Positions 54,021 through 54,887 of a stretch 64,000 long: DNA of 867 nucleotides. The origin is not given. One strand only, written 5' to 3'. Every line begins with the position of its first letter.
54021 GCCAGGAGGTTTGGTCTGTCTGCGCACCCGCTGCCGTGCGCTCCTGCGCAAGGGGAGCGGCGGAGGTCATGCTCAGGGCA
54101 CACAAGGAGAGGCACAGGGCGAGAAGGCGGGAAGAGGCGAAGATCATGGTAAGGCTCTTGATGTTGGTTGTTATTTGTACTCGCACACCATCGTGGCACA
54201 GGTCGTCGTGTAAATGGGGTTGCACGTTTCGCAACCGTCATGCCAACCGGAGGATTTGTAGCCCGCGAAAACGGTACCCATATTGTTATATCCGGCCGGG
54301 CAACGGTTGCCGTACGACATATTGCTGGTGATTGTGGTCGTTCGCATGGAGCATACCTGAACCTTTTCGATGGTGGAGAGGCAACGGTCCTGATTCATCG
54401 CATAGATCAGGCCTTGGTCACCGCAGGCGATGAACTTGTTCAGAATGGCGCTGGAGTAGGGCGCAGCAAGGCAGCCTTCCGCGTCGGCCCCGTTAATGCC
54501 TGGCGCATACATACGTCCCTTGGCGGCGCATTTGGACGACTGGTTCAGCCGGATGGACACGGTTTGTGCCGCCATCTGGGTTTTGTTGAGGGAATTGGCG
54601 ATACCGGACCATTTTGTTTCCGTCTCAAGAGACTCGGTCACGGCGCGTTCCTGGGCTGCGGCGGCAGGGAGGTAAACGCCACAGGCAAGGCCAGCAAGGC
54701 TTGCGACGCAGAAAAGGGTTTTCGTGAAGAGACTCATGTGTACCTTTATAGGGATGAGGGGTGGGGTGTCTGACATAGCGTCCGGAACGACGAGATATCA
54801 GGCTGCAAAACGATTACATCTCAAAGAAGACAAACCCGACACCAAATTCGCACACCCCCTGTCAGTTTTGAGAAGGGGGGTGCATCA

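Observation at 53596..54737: Tandem paralogous secreted cysteine-rich proteins of unknown family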

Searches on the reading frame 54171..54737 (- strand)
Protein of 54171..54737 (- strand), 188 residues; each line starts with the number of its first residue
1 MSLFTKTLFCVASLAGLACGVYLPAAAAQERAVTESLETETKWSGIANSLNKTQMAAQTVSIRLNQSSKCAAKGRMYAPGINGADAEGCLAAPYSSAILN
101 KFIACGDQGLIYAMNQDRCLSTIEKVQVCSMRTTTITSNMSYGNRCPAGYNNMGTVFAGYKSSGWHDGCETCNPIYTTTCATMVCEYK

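Call 3: search_protein_families(library=pfam, proteins=[window:54171-54737:-], max_evalue=10)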
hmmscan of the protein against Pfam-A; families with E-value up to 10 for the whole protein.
window:54171-54737:- (188 aa): 0 families

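Call 4: search_protein_families(library=ncbifam, proteins=[window:54171-54737:-], max_evalue=10)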
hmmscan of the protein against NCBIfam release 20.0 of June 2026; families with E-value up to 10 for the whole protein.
window:54171-54737:- (188 aa): 0 families

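Call 6: find_homologous_proteins(query=window:54171-54737:-)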
Query window:54171-54737:- (188 aa): 8 proteins with E <= 0.001 among 71 candidates.
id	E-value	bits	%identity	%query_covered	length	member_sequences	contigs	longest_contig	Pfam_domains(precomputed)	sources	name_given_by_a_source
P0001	6.4e-119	412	98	100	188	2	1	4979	-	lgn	-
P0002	6.0e-107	373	89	100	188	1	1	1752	-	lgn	-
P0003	5.3e-82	292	71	100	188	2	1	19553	-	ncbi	-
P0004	5.4e-54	201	53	88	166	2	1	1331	-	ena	-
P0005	3.7e-33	133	40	89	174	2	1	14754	-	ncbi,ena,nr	ncbi:MAG: hypothetical protein DI585_04435 [Pseudomonas fluorescens]|nr:MAG: hypothetical protein DI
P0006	1.0e-32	131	41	85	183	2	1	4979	-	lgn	-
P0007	1.2e-32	131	42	86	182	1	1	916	-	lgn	-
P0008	1.5e-28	118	38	96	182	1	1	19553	-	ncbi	-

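Call 12: find_encoding_contigs(protein=P0003, flank=10000, max_places=4)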
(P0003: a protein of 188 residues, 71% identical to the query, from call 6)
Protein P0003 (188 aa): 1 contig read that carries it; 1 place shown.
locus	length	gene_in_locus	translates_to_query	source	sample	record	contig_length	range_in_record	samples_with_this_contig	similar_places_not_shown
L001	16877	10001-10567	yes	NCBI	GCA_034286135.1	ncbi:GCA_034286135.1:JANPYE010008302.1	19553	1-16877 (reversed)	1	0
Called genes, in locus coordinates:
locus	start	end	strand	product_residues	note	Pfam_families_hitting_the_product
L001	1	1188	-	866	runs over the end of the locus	PF11130:TraC_F_IV (weak), PF19044:P-loop_TraG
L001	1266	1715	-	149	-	-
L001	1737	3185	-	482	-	PF03743:TrbI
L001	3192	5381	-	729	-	-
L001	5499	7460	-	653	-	-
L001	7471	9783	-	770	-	-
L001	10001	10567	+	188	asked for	-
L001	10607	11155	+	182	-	-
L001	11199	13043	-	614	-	PF00580:UvrD-helicase (weak), PF13245:AAA_19 (weak)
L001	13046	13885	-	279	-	PF01464:SLT (weak)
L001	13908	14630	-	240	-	-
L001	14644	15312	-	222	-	-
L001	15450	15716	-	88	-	-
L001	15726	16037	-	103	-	-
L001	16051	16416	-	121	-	PF04956:TrbC (weak)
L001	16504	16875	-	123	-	?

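Call 13: find_encoding_contigs(protein=P0005, flank=10000, max_places=4)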
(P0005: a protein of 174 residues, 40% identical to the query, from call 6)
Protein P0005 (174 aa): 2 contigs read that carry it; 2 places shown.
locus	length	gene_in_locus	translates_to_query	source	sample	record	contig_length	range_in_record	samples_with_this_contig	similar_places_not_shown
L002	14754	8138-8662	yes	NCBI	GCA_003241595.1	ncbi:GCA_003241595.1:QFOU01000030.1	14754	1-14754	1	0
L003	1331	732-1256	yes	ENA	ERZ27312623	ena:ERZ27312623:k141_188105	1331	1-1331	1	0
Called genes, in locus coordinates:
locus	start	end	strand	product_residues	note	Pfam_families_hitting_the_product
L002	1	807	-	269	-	?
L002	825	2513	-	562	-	-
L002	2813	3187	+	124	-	-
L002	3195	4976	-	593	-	-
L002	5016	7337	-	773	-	-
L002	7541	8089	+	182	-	-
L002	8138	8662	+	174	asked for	-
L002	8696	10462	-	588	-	PF00580:UvrD-helicase, PF13361:UvrD_C (faint)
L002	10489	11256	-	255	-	PF01464:SLT (weak)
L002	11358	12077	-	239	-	-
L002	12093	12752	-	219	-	-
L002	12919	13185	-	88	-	-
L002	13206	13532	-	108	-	-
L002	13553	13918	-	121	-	-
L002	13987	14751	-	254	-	-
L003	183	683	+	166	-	-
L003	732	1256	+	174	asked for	-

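Call 24: search_solved_structures(query=A1, max_evalue=10)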
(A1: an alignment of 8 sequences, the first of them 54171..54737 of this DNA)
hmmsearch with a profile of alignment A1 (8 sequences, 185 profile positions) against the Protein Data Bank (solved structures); distinct sequences matched with E-value up to 10: 2.
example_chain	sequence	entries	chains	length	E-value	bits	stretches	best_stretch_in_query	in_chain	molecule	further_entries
5le2_A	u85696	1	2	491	0.66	13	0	40-86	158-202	DDD_D12_15_D12_15_D12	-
1pfb_A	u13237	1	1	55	2.1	11.3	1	20-67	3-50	Polycomb protein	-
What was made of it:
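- On Resistin-like molecules: No PDB sequence hit (call 24).
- Tried and rejected: PDB sequence profile search: nothing (call 24).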

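Call 25: search_protein_families(library=phrogs, proteins=[window:54171-54737:-], max_evalue=10)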
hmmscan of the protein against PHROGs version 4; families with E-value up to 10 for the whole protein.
window:54171-54737:- (188 aa): 0 families

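Call 27: predict_structure(alignment_id=A1)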
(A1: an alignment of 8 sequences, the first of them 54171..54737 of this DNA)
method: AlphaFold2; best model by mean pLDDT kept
length: 188 residues; sequences in the alignment: 8
mean_pLDDT: 59.9   pTM: 0.28
mean pLDDT of the five models: 59.9, 52.4, 50.4, 45.9, 40.8
residues with pLDDT >= 90: 0; 70-90: 73; 50-70: 53; < 50: 62
segments of 3 or more residues with pLDDT < 50: 1-58
pLDDT, mean of each block of 10 residues (from residue 1): 41 44 33 31 39 46 66 71 74 65 70 74 61 78 70 78 53 74 73
secondary structure, 60 per line:
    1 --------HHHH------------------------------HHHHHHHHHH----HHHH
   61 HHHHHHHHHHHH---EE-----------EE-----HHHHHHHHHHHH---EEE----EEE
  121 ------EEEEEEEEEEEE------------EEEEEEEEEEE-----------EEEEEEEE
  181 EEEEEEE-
elements in order: H9-12 H43-52 H57-72 H96-107 E111-113 E118-120 E127-138 E151-161 E173-187
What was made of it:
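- Tried and rejected: The first AlphaFold run, with 8 sequences, was poor (pLDDT 60, call 27).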

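Call 28: search_protein_representatives(alignment_id=A1)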
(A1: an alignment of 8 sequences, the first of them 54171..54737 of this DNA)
Query: 8 sequences, 185 profile positions. Proteins with E-value up to 0.001 (for the whole library): 274; up to 1e-10: 141; up to 1e-30: 3. The best 150 are listed.
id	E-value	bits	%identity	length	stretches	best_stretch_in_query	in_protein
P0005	2.3e-74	265.5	-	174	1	11-185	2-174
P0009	8.7e-69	247.3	-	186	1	10-185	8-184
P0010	4.2e-31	124.5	-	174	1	10-184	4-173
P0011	5.9e-28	114.2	-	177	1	7-185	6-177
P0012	1.1e-24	103.5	-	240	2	12-119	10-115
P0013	8.4e-24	100.7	-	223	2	16-119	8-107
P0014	1.3e-22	96.8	-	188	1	13-184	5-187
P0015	4.5e-22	95.0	-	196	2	12-112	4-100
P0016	6.4e-22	94.6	-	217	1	19-144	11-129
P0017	1.7e-21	93.1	-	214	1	10-175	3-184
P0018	2.3e-21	92.8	-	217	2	15-119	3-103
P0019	1.3e-20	90.2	-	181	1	14-153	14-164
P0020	1.6e-20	90.0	-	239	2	9-103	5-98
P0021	3.8e-20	88.8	-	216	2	11-121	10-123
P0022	6.6e-20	88.0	-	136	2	16-113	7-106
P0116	2.2e-12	63.5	-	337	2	11-92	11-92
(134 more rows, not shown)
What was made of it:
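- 54471..54653 (-): Conserved N-terminal module of A (residues 29-89): the QER mature end, the heptad helix, and the first disulfide hairpin C70...GC89. Profile search matches concentrate on this module (call 28).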

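Call 31: search_protein_families(library=pfam, alignment_id=A2, max_evalue=0.01)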
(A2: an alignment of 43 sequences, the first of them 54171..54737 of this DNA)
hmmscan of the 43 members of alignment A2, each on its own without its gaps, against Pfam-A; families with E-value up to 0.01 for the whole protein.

A. member 1, window:54171-54737:- (188 aa): 0 families

B. families by the number of members that match (of 43 scanned): 62 families (the first 25 are shown)
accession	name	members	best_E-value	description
PF07889.17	DUF1664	4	1.2e-07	Protein of unknown function (DUF1664)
PF23991.1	DUF7310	3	1.3e-09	Coiled-coil region of unknown function (DUF7310)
PF05531.17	NPV_P10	3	1e-07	Nucleopolyhedrovirus P10 protein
PF19220.6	Rod_CreS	3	2e-06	Crescentin, rod domain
PF04513.17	Baculo_PEP_C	3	3.9e-06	Baculovirus polyhedron envelope protein, PEP, C terminus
PF16326.10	ABC_tran_CTD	3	9.2e-06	ABC transporter C-terminal domain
PF00261.25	Tropomyosin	3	1.1e-05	Tropomyosin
PF12329.13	TMF_DNA_bd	3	7e-05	TATA element modulatory factor 1 DNA binding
PF10805.13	DUF2730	3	0.00049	Protein of unknown function (DUF2730)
PF16331.10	TolA_bind_tri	3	0.0006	TolA binding protein trimerisation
PF13166.12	AAA_13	3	0.0017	AAA domain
PF06419.17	COG6_N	2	5.9e-06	Conserved oligomeric complex COG6, N-terminal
PF08702.15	Fib_alpha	2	3.5e-05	Fibrinogen alpha/beta chain family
PF04102.17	SlyX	2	4e-05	SlyX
PF10498.14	IFT57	2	7.5e-05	Intra-flagellar transport protein 57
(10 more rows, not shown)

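Call 32: find_homologous_proteins(query=A2, max_evalue=0.00001)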
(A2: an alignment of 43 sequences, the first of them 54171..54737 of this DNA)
Query A2 (43 sequences) (188 aa, profile of the alignment): 9 proteins with E <= 0.00001 among 8000 candidates.
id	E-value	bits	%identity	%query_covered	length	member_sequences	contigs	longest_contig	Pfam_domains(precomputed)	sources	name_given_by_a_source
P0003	1.9e-45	173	71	100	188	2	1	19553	-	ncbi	-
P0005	2.8e-45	173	40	89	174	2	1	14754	-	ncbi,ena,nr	ncbi:MAG: hypothetical protein DI585_04435 [Pseudomonas fluorescens]|nr:MAG: hypothetical protein DI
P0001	7.5e-43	165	98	100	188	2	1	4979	-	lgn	-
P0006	6.0e-42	162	41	85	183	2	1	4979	-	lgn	-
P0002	7.8e-42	161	89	100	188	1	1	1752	-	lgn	-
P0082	2.1e-41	160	31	43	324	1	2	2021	PF10805.15,PF23991.2,PF00261.26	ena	-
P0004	2.5e-41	160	53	88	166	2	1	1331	-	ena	-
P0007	2.0e-38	150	42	86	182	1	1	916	-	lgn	-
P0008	7.6e-36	142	38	96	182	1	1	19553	-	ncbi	-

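Call 48: find_encoding_contigs(protein=window:54171-54737:-, flank=3000, max_places=3)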
Protein window:54171-54737:- (188 aa): 6 contigs read that carry it; 3 places shown.
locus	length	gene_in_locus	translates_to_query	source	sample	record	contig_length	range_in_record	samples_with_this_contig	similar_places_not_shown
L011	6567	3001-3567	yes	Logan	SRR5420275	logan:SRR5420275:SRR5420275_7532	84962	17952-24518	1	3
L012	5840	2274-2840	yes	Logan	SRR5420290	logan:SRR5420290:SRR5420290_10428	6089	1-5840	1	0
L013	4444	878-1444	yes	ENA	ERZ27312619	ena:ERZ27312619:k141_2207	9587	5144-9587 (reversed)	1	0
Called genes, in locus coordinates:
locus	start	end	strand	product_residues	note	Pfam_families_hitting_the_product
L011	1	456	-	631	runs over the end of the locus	-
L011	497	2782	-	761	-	-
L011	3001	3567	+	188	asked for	-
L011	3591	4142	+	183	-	-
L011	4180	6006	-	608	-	PF00580:UvrD-helicase (faint)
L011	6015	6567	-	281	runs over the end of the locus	PF01464:SLT (weak)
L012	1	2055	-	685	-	?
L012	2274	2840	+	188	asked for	-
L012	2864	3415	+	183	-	-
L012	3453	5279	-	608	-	PF00580:UvrD-helicase (faint)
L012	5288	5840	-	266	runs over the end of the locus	?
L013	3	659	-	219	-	?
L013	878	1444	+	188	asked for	-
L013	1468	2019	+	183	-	-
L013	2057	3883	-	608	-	PF00580:UvrD-helicase (faint)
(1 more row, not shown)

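Call 73: find_related_loci(query=A1, collection=viral_contigs, flank=10000)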
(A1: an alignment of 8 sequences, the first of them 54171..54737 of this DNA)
Query A1 (188 aa) in viral_contigs; peptide patterns used: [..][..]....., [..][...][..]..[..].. (x = any residue, [..] = any of these).
112 stretches matched a pattern, but none encodes a relative of the query by tblastn (E <= 1e-3).

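Call 83: search_protein_families(library=padloc, proteins=[window:54171-54737:-], max_evalue=0.01)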
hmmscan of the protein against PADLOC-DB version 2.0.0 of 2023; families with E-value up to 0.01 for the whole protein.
window:54171-54737:- (188 aa): 0 families

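Call 86: find_encoding_contigs(protein=P0009, flank=8000, max_places=3)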
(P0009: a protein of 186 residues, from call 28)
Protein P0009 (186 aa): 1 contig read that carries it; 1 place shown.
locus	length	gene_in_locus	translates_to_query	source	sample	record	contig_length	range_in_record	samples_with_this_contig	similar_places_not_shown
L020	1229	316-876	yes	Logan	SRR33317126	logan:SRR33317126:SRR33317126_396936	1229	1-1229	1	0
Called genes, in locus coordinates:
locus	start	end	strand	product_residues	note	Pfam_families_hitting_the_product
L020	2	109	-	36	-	?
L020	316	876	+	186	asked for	-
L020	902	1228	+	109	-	?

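Call 87: find_encoding_contigs(protein=P0010, flank=8000, max_places=3)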
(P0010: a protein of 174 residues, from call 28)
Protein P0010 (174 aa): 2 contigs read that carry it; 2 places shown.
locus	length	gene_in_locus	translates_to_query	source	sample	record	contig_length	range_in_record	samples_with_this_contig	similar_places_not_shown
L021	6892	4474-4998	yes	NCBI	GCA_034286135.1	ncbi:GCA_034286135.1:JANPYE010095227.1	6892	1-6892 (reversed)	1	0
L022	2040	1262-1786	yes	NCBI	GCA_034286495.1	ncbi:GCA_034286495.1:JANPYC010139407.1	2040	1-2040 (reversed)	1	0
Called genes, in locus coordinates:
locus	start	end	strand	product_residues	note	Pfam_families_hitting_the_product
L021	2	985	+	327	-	?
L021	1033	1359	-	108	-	PF00462:Glutaredoxin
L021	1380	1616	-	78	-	PF01722:BolA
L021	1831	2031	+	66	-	-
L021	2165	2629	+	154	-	PF00436:SSB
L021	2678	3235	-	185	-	-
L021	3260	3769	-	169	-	-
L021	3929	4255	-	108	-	-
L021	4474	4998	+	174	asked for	-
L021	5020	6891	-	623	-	?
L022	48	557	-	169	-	-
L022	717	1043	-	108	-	-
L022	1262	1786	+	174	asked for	-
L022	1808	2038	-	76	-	?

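Call 88: find_encoding_contigs(protein=P0011, flank=8000, max_places=3)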
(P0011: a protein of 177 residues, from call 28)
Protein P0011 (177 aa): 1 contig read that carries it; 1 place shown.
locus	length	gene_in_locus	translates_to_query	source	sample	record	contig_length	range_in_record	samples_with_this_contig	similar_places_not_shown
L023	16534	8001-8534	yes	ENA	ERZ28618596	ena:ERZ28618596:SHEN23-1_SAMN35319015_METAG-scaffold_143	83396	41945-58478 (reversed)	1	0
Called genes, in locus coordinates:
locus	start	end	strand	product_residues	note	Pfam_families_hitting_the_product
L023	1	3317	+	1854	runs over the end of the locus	-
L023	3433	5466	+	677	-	-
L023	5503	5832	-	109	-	PF00462:Glutaredoxin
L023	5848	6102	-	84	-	PF01722:BolA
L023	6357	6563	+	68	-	-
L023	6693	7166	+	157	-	PF00436:SSB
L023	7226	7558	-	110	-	-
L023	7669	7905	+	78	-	-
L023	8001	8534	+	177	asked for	-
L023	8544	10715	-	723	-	PF01336:tRNA_anti-codon (faint), PF04851:ResIII, PF00176:SNF2-rel_dom (weak), PF00270:DEAD, PF22590:Cas3-like_C_2 (faint), PF00271:Helicase_C, PF19833:RecG_dom3_C (weak)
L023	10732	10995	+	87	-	PF03937:Sdh5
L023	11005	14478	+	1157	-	PF17757:UvrB_inter, PF02559:CarD_TRCF_RID, PF00270:DEAD, PF04851:ResIII, PF00271:Helicase_C, PF03461:TRCF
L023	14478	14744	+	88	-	-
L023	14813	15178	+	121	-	-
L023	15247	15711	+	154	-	PF01668:SmpB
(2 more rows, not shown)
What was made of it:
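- The nearest outgroups with the same architecture (P0010, P0011) occupy a conserved chromosomal slot between ssb and recG in two different assemblies (calls 87, 88).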

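Call 89: find_encoding_contigs(protein=P0014, flank=8000, max_places=3)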
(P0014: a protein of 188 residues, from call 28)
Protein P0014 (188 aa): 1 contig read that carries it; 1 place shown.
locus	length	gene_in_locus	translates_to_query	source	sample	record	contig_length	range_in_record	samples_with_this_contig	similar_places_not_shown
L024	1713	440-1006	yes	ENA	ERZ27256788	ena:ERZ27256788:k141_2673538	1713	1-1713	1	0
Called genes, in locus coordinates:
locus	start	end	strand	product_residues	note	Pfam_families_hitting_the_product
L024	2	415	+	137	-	?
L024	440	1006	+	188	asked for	-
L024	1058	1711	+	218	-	?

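Call 90: find_encoding_contigs(protein=P0116, flank=8000, max_places=3)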
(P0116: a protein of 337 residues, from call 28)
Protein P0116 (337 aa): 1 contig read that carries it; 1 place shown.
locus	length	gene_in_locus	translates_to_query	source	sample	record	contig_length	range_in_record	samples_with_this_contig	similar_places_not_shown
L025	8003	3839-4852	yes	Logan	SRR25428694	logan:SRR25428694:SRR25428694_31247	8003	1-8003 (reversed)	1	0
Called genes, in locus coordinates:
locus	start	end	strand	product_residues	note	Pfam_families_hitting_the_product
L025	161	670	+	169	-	PF00583:Acetyltransf_1, PF13673:Acetyltransf_10 (weak), PF13508:Acetyltransf_7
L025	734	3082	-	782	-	PF00390:malic, PF03949:Malic_M, PF01515:PTA_PTB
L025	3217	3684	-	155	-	-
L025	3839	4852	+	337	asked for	PF04513:Baculo_PEP_C (faint), PF23991:DUF7310 (faint), PF06419:COG6_N (faint), PF16326:ABC_tran_CTD (faint), PF05531:NPV_P10 (faint)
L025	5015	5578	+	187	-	-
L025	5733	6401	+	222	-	-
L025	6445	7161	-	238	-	PF01743:PolyA_pol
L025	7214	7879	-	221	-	PF01478:Peptidase_A24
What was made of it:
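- One relative (L025) lies 2.4 kb from a prepilin peptidase gene (call 90).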
